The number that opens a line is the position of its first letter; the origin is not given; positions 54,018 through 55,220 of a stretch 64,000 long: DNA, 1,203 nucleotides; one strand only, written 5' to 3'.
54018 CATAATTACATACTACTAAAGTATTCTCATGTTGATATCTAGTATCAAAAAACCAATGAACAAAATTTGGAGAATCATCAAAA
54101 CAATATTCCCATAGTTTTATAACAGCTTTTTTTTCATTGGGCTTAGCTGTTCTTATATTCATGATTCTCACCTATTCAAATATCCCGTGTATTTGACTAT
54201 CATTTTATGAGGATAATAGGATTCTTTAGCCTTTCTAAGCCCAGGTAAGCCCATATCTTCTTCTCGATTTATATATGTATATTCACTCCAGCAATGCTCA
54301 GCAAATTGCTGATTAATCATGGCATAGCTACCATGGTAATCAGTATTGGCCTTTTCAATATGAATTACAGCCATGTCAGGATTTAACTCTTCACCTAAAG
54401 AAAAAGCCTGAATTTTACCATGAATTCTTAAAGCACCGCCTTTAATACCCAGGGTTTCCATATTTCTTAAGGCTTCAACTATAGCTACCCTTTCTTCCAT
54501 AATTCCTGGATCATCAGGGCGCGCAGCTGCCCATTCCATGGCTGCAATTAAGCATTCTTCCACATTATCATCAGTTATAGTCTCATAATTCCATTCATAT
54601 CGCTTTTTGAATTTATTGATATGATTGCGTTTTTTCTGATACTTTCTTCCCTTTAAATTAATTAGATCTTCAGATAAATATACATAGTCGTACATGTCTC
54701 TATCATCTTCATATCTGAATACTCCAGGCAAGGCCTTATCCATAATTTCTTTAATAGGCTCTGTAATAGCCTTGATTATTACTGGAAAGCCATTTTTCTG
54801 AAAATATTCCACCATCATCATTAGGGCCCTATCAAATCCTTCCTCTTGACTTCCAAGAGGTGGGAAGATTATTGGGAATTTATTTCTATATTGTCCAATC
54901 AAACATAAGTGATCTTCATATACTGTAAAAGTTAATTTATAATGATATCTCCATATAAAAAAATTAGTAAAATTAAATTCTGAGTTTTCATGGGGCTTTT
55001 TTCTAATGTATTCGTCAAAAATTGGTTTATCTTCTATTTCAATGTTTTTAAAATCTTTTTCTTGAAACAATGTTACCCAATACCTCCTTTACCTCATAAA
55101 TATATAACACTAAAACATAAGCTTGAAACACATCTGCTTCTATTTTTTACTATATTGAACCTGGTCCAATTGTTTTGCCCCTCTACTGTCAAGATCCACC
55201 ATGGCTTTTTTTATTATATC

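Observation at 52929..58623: Cyanophycin operon extended by a soluble DUF2156 (aminoacyl-tRNA-transferase-fold) protein and an Eis-like GNAT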

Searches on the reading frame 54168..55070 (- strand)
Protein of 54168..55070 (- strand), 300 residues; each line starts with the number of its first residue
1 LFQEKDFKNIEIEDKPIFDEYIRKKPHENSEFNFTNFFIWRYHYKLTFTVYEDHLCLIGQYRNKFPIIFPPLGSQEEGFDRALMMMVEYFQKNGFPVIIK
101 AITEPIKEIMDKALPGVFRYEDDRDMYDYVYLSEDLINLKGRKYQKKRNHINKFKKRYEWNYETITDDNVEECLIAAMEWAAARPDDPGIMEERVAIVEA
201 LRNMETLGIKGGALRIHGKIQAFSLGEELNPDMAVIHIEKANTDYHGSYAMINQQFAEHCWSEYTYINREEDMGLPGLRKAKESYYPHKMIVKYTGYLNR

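Call 5: search_protein_families(library=pfam, proteins=[window:54168-55070:-], max_evalue=0.01)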
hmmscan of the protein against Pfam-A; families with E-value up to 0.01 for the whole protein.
window:54168-55070:- (300 aa): 1 family
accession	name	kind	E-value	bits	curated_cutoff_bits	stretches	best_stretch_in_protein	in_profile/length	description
PF09924.15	LPG_synthase_C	-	3.7e-57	194.1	27.5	1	26-295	5-296/298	Phosphatidylglycerol lysyltransferase, C-terminal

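Call 7: search_protein_families(library=ncbifam, proteins=[window:54168-55070:-], max_evalue=0.01)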
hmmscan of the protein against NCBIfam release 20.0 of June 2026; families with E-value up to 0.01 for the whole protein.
window:54168-55070:- (300 aa): 0 families

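Call 12: find_homologous_proteins(query=window:54171-55070:-, max_evalue=0.00001)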
Query window:54171-55070:- (300 aa): 4234 proteins with E <= 0.00001 among 4692 candidates; the best 120 are listed.
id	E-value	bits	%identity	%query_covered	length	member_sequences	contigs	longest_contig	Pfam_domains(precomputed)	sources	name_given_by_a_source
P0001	1.9e-205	699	100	100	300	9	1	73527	PF09924.16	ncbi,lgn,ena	-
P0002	2.0e-204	696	100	100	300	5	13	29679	PF09924.16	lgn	-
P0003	8.9e-203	690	99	100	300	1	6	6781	PF09924.16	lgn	-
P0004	7.7e-200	681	98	100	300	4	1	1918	PF09924.16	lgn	-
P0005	5.1e-184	629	90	100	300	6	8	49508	PF09924.16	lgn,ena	-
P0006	5.1e-170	583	83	100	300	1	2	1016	PF09924.16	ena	-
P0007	4.7e-162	557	79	99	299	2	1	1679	PF09924.16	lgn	-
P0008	1.6e-160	552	79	99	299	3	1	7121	PF09924.16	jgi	-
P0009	5.7e-160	550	78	99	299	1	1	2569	PF09924.16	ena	-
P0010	7.4e-160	549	79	99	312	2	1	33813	PF09924.16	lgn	-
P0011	8.1e-152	523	74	100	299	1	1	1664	PF09924.16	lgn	-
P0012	8.6e-152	523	75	99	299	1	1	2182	PF09924.16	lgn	-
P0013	3.1e-147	508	74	99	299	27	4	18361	PF09924.16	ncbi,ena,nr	ncbi:MAG: DUF2156 domain-containing protein [Clostridiales bacterium]|nr:DUF2156 domain-containing p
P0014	4.5e-141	488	70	100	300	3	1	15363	PF09924.16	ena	-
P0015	1.2e-140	486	69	100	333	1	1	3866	PF09924.16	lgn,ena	-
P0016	3.9e-135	468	67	100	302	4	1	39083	PF09924.16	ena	-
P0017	2.0e-133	463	66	99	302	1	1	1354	PF09924.16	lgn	-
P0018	1.2e-132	460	66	100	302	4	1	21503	PF09924.16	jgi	-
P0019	2.4e-129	449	66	97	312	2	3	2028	PF09924.16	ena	-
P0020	1.7e-126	440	64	97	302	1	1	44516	PF09924.16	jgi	-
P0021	1.8e-120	420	63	98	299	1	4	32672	PF09924.16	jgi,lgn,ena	-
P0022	1.0e-117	411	57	97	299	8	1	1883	PF09924.16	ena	-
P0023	2.4e-116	406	58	97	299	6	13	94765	PF09924.16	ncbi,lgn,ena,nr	ncbi:MAG: DUF2156 domain-containing protein [Clostridiales bacterium]|nr:DUF2156 domain-containing p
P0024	1.3e-115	404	56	98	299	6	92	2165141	PF09924.16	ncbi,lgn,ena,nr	ncbi:MAG: DUF2156 domain-containing protein [Clostridiales bacterium]|nr:DUF2156 domain-containing p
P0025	1.4e-114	401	57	98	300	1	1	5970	PF09924.16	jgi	jgi:hypothetical protein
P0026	2.8e-113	396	58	97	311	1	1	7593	PF09924.16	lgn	-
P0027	2.9e-113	396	57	97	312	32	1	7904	PF09924.16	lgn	-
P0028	3.1e-112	393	57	98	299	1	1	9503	PF09924.16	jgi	-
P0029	3.9e-110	386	57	97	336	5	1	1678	PF09924.16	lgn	-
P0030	5.6e-109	382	57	97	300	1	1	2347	PF09924.16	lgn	-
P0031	2.4e-108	380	56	98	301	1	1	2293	PF09924.16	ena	-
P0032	1.4e-107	378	57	97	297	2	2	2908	PF09924.16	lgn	-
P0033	2.3e-107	377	55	98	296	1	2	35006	PF09924.16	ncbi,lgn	-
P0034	4.7e-106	373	56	97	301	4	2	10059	PF09924.16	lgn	-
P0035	5.4e-106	372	55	98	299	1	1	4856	PF09924.16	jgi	-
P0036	2.1e-105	371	53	97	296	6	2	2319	PF09924.16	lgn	-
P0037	9.9e-105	368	55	98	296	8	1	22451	PF09924.16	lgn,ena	-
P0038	2.6e-104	367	55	97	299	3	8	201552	PF09924.16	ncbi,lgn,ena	ncbi:MAG: DUF2156 domain-containing protein [Caldicoprobacterales bacterium]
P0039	4.1e-104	366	54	97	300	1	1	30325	PF09924.16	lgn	-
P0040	7.3e-104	365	51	97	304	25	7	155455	PF09924.16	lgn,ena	-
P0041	6.7e-103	362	52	98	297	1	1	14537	PF09924.16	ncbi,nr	ncbi:MAG TPA: DUF2156 domain-containing protein [Clostridiales bacterium]|nr:DUF2156 domain-containi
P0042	8.2e-103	362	54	98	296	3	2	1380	PF09924.16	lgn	-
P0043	1.3e-102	361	53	97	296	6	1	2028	PF09924.16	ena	-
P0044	5.3e-102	359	52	97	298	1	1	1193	PF09924.16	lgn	-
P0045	5.6e-102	359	53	97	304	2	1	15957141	PF09924.16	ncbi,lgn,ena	-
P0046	4.7e-101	356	53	97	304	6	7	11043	PF09924.16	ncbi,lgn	-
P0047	7.0e-101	356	52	97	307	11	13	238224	PF09924.16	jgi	jgi:hypothetical protein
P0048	2.0e-100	354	52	97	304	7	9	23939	PF09924.16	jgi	jgi:hypothetical protein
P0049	8.5e-100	352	52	98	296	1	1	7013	PF09924.16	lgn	-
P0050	1.9e-99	351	52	97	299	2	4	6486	PF09924.16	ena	-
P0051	3.0e-99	350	51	97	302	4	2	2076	PF09924.16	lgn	-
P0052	8.5e-99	349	52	97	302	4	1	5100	PF09924.16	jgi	jgi:hypothetical protein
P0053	9.8e-99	349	52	97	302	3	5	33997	PF09924.16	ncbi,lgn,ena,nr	ncbi:MAG: phosphatidylglycerol lysyltransferase domain-containing protein [Clostridia bacterium]|nr:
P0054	4.3e-97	343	49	97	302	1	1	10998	PF09924.16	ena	-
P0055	2.4e-96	341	52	98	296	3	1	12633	PF09924.16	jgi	-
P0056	2.8e-96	341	50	97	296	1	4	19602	PF09924.16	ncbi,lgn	-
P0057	4.9e-96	340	51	98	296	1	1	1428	PF09924.16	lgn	-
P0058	4.2e-95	337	49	97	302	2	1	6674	PF09924.16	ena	-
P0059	5.4e-95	336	49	97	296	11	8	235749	PF09924.16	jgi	jgi:hypothetical protein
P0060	3.6e-94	334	50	98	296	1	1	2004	PF09924.16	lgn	-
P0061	5.8e-90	320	47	97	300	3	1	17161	PF09924.16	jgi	-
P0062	1.5e-89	319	49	97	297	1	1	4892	PF09924.16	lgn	-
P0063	2.2e-85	305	47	97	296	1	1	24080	PF09924.16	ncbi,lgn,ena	-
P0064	3.2e-84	301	46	97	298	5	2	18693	PF09924.16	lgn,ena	-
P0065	6.6e-84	300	47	98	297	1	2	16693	PF09924.16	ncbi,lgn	-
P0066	9.9e-83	296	47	97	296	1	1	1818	PF09924.16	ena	-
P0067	3.5e-82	294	46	98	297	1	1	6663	PF09924.16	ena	-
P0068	4.1e-82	294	52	80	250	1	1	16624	PF09924.16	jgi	-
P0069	1.4e-80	289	44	98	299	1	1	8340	PF09924.16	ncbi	-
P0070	3.2e-80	288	48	98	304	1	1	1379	PF09924.16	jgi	-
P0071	1.3e-79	286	46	97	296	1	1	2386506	PF09924.16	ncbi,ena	-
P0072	2.5e-78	282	46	95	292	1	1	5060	PF09924.16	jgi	-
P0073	4.1e-78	281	47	98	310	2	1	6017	PF09924.16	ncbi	-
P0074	4.4e-78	281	43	98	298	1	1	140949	PF09924.16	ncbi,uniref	ncbi:DUF2156 domain-containing protein [Dendrosporobacter sp. 1207_IL3150]|uniref:DUF2156 domain-con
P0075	4.5e-78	281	61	65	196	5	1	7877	PF09924.16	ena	-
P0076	7.7e-78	280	46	98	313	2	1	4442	PF09924.16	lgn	-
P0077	9.6e-78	280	47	96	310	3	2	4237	PF09924.16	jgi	jgi:hypothetical protein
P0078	5.0e-77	277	44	98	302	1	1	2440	PF09924.16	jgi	jgi:hypothetical protein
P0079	7.3e-77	277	44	93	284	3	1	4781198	PF09924.16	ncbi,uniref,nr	ncbi:DUF2156 domain-containing protein [Methylomusa anaerophila]|uniref:DUF2156 domain-containing pr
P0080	1.1e-76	276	46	98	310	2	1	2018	PF09924.16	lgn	-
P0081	1.4e-76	276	47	98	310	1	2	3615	PF09924.16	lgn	-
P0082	1.5e-76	276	45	98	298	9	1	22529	PF09924.16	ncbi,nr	ncbi:MAG: phosphatidylglycerol lysyltransferase domain-containing protein [Thermodesulfobacteriota b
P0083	1.5e-76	276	46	98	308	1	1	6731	PF09924.16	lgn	-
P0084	1.8e-76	276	45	97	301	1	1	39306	PF09924.16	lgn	-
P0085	1.9e-76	275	44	94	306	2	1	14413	PF09924.16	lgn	-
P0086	4.3e-76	274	47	96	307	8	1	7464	PF09924.16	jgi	-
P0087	4.3e-76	274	44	97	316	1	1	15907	PF09924.16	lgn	-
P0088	5.7e-76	274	47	96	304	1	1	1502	PF09924.16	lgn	-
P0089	8.6e-76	273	46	97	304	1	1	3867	PF09924.16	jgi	jgi:hypothetical protein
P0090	1.0e-75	273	46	97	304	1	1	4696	PF09924.16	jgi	-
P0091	1.1e-75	273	47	96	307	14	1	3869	PF09924.16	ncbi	-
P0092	2.7e-75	272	43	98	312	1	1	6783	PF09924.16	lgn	-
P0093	2.9e-75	272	46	97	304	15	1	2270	PF09924.16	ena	-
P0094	3.9e-75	271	46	98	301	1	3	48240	PF09924.16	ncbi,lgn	ncbi:MAG: DUF2156 domain-containing protein [Bacillota bacterium]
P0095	4.4e-75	271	46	97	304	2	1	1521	PF09924.16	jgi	jgi:hypothetical protein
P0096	4.7e-75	271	45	98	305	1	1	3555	PF09924.16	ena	-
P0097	5.9e-75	271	53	73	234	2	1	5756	PF09924.16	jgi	jgi:hypothetical protein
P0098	6.8e-75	270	46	97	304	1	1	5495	PF09924.16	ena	-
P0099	1.4e-74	269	45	96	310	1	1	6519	PF09924.16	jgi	jgi:hypothetical protein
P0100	2.3e-74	269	45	98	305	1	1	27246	PF09924.16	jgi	-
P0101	2.4e-74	269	46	97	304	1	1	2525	PF09924.16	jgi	jgi:hypothetical protein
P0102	3.0e-74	268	47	96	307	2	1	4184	PF09924.16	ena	-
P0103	3.0e-74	268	44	96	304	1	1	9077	PF09924.16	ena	-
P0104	3.0e-74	268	43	96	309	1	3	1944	PF09924.16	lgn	-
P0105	3.6e-74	268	42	96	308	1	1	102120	PF09924.16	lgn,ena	-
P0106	4.3e-74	268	44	96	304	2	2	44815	PF09924.16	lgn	-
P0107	5.3e-74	267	43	96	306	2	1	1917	PF09924.16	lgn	-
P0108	6.6e-74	267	45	99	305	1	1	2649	PF09924.16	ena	-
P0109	7.4e-74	267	45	96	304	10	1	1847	PF09924.16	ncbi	-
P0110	8.9e-74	267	44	96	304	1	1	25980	PF09924.16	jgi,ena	-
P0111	9.4e-74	267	43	98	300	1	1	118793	PF09924.16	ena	-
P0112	1.1e-73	266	43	97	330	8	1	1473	PF09924.16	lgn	-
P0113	1.1e-73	266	45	96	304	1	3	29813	PF09924.16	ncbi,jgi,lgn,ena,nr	ncbi:MAG: DUF2156 domain-containing protein [Syntrophaceae bacterium]|nr:DUF2156 domain-containing p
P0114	1.2e-73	266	41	98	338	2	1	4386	PF09924.16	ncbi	-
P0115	1.4e-73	266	45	97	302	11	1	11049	PF09924.16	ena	-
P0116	1.7e-73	266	47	96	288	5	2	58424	PF09924.16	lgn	-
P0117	2.0e-73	266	45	98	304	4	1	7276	PF09924.16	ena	-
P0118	2.4e-73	265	44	97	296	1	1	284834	PF09924.16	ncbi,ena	-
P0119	2.7e-73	265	46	96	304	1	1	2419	PF09924.16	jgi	jgi:hypothetical protein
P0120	3.2e-73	265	43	98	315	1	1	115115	PF09924.16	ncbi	ncbi:MAG: DUF2156 domain-containing protein [Christensenellales bacterium]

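Call 14: find_related_loci(query=A1, collection=genome_contigs, flank=10000)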
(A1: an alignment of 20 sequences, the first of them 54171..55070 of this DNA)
Query A1 (300 aa) in genome_contigs; peptide patterns used: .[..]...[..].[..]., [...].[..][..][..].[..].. (x = any residue, [..] = any of these).
600 stretches matched a pattern (row limit reached: there are more); 596 encode a relative of the query (tblastn E <= 1e-3); the best 80 are kept; 80 distinct loci.
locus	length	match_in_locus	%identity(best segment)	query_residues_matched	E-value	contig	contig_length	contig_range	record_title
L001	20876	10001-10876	57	7-298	8e-117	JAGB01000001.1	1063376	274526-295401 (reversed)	Caldicoprobacter oshimai DSM 21659 K363DRAFT_scaffold00001.1_C, whole genome shotgun sequence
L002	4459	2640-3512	50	7-297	2e-100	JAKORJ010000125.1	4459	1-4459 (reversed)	MAG: Bacillota bacterium isolate all_maxbin.301 k201_1060705, whole genome shotgun sequence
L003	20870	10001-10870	45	6-294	6e-84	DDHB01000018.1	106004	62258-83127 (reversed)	MAG TPA_asm: Sporomusaceae bacterium UBA1887 UBA1887_contig_1211, whole genome shotgun sequence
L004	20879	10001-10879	46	6-295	3e-78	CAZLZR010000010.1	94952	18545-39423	MAG TPA_asm: uncultured Acetivibrio sp. isolate binchicken_co152_19 genome assembly, contig: NODE_256_length_94952_cov_1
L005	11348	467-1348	45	6-296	9e-78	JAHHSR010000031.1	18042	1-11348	MAG: Pectinatus sp. isolate MAG061 MAG061_31, whole genome shotgun sequence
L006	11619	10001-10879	45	7-296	1e-75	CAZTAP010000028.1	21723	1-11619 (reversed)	MAG TPA_asm: uncultured Selenomonadaceae bacterium isolate binchicken_co41_280 genome assembly, contig: NODE_1314_length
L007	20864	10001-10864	42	6-295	3e-75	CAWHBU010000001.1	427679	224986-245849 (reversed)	MAG: uncultured delta proteobacterium isolate MFD03726.bin.2.155 genome assembly, contig: contig_10343, whole genome sho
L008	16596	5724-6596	42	6-295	2e-74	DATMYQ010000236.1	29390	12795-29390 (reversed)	MAG TPA_asm: Patescibacteria group bacterium isolate SMAG_U13152 k141_66271, whole genome shotgun sequence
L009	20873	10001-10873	42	7-299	7e-74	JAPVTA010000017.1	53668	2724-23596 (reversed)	MAG: Thermodesulfobacteriota bacterium isolate MW3_metabat.11 k97_34103, whole genome shotgun sequence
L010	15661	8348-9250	42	6-298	8e-74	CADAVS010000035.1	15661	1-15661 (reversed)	MAG: uncultured Ruminococcus sp. isolate RUG13671 genome assembly, contig: RUG13671_asm_35, whole genome shotgun sequenc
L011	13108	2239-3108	43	7-295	4e-73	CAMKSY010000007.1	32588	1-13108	MAG: uncultured Pelosinus sp. isolate SRR12377472_bin.15_metawrap_v1.3_MAG genome assembly, contig: SRR12377472_463, who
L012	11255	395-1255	44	7-295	4e-73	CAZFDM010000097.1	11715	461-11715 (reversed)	MAG TPA_asm: uncultured Syntrophaceae bacterium isolate SRP231805_co4_41 genome assembly, contig: k141_181747, whole gen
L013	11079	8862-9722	43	7-295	2e-72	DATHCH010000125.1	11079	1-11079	MAG TPA_asm: Thermodesulfobacteriota bacterium isolate SMAG_U12362 k141_1792749, whole genome shotgun sequence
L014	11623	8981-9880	40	6-298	5e-72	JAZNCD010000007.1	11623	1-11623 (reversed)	MAG: Clostridia bacterium isolate T1900044737_TS20190203.MAGScoT_cleanbin_000007 SGB_2029_k141_2611472, whole genome sho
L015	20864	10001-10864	43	6-295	7e-72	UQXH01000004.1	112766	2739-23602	uncultured Phascolarctobacterium sp. isolate UMGS733 genome assembly, contig: NODE_28_length_112766_cov_9.717233, whole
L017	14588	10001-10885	42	6-297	2e-71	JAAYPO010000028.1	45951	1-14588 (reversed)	MAG: Clostridiaceae bacterium isolate AS22ysBPME_234 39902_AS22, whole genome shotgun sequence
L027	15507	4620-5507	43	6-296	1e-69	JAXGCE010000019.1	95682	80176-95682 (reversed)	MAG: Selenomonadaceae bacterium isolate HCA3 bin22 ctg000020210, whole genome shotgun sequence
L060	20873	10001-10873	39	7-298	1e-65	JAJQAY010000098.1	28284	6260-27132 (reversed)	MAG: Bacteroides sp. isolate C.10_2 NODE_324_length_28284_cov_27.472103, whole genome shotgun sequence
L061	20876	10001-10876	39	6-298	5e-65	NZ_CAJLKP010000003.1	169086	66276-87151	MAG: uncultured Bacteroides sp. isolate ERR321312-bin.11, whole genome shotgun sequence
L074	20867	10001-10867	41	10-295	1e-69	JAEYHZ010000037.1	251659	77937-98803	MAG: Bacillota bacterium isolate OH_HFB_338 k127_1175498, whole genome shotgun sequence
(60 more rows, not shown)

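Call 17: search_solved_structures(query=window:54171-55070:-, max_evalue=0.01)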
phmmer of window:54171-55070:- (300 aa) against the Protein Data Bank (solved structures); distinct sequences matched with E-value up to 0.01: 1.
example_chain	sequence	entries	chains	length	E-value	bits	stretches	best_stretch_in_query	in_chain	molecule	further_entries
2hqy_A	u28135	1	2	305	2.9e-58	200.9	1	7-297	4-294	conserved hypothetical protein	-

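Call 21: find_encoding_contigs(protein=P0001, flank=10000, max_places=4)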
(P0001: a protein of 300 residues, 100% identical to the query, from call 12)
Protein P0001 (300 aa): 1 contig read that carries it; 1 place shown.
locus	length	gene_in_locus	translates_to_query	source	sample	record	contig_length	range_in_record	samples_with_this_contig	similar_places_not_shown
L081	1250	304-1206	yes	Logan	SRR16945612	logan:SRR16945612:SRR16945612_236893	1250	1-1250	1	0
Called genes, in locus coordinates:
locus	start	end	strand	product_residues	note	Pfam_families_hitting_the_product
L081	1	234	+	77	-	?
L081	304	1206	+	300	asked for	PF09924:LPG_synthase_C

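Call 22: find_encoding_contigs(protein=P0010, flank=8000, max_places=3)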
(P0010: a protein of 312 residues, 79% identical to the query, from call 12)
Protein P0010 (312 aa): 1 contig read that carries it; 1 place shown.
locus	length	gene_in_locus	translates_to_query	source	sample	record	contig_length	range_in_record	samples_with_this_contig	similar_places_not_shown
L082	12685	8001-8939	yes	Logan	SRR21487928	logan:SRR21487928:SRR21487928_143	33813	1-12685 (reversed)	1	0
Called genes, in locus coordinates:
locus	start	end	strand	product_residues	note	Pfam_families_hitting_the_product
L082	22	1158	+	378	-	PF01168:Ala_racemase_N, PF00842:Ala_racemase_C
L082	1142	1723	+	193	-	PF01812:5-FTHF_cyc-lig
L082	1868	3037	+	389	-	PF05384:DegS, PF07730:HisKA_3, PF02518:HATPase_c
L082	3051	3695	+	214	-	PF00072:Response_reg, PF00196:GerE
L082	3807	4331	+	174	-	-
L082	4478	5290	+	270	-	PF03575:Peptidase_S51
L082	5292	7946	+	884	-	PF18921:Cyanophycin_syn, PF02786:CPSase_L_D2, PF08443:RimK (weak), PF13549:ATP-grasp_5 (weak), PF07478:Dala_Dala_lig_C (faint), PF08245:Mur_ligase_M, PF02875:Mur_ligase_C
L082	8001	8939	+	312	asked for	PF09924:LPG_synthase_C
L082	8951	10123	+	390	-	PF13527:Acetyltransf_9, PF13530:SCP2_2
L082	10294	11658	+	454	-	-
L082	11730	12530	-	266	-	PF02811:PHP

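Call 23: find_encoding_contigs(protein=P0016, flank=8000, max_places=2)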
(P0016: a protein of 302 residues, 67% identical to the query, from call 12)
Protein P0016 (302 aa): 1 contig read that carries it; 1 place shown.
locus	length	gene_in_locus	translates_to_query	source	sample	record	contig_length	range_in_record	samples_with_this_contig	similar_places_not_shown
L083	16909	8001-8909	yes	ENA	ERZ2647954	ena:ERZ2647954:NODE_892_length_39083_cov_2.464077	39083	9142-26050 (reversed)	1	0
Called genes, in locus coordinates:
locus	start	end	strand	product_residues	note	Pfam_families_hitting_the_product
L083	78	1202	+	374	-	PF01168:Ala_racemase_N, PF00842:Ala_racemase_C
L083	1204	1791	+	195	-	PF01812:5-FTHF_cyc-lig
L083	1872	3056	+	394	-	PF05384:DegS, PF07730:HisKA_3, PF02518:HATPase_c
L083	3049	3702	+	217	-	PF00072:Response_reg, PF00196:GerE, PF08281:Sigma70_r4_2 (weak)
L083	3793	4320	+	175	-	-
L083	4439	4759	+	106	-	-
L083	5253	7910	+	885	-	PF18921:Cyanophycin_syn, PF14397:ATPgrasp_ST (faint), PF02786:CPSase_L_D2, PF07478:Dala_Dala_lig_C (weak), PF08443:RimK, PF13549:ATP-grasp_5, PF08245:Mur_ligase_M, PF02875:Mur_ligase_C, +2 more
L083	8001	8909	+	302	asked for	PF09924:LPG_synthase_C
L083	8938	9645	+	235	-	PF00583:Acetyltransf_1 (faint), PF13527:Acetyltransf_9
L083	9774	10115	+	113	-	PF13530:SCP2_2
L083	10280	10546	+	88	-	-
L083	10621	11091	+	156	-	PF00119:ATP-synt_A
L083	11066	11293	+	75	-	PF00119:ATP-synt_A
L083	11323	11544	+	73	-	PF00137:ATP-synt_C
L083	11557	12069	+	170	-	PF00430:ATP-synt_B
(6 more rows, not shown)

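Call 24: find_encoding_contigs(protein=P0021, flank=8000, max_places=2)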
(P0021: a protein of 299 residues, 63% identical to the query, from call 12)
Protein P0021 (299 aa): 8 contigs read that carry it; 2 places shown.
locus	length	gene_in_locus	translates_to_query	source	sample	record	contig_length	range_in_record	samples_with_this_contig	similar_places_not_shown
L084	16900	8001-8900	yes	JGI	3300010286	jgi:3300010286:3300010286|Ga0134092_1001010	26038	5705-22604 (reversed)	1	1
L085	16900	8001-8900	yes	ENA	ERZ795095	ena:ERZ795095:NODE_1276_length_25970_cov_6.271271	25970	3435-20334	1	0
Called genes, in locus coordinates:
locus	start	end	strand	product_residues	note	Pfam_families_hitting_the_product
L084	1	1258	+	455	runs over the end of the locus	PF00437:T2SSE, PF27713:UCP018868 (weak)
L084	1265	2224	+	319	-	PF00482:T2SSF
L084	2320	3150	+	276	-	PF00482:T2SSF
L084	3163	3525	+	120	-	PF02643:DUF192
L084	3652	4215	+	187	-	-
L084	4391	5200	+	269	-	PF03575:Peptidase_S51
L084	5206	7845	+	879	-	PF18921:Cyanophycin_syn, PF01071:GARS_A, PF02786:CPSase_L_D2, PF08443:RimK, PF13549:ATP-grasp_5, PF07478:Dala_Dala_lig_C, PF08245:Mur_ligase_M, PF02875:Mur_ligase_C, +2 more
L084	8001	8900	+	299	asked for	PF09924:LPG_synthase_C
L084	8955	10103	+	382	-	PF13527:Acetyltransf_9, PF17668:Acetyltransf_17, PF13530:SCP2_2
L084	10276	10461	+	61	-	-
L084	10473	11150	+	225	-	PF00119:ATP-synt_A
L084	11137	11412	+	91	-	PF00137:ATP-synt_C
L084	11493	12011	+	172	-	PF00430:ATP-synt_B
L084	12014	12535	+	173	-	PF00213:OSCP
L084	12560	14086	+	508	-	PF02874:ATP-synt_ab_N, PF00006:ATP-synt_ab, PF00306:ATP-synt_ab_C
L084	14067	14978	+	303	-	PF00231:ATP-synt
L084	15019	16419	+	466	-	PF02874:ATP-synt_ab_N, PF00006:ATP-synt_ab, PF22919:ATP-synt_VA_C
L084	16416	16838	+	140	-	PF02823:ATP-synt_DE_N, PF00401:ATP-synt_DE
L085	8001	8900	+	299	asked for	PF09924:LPG_synthase_C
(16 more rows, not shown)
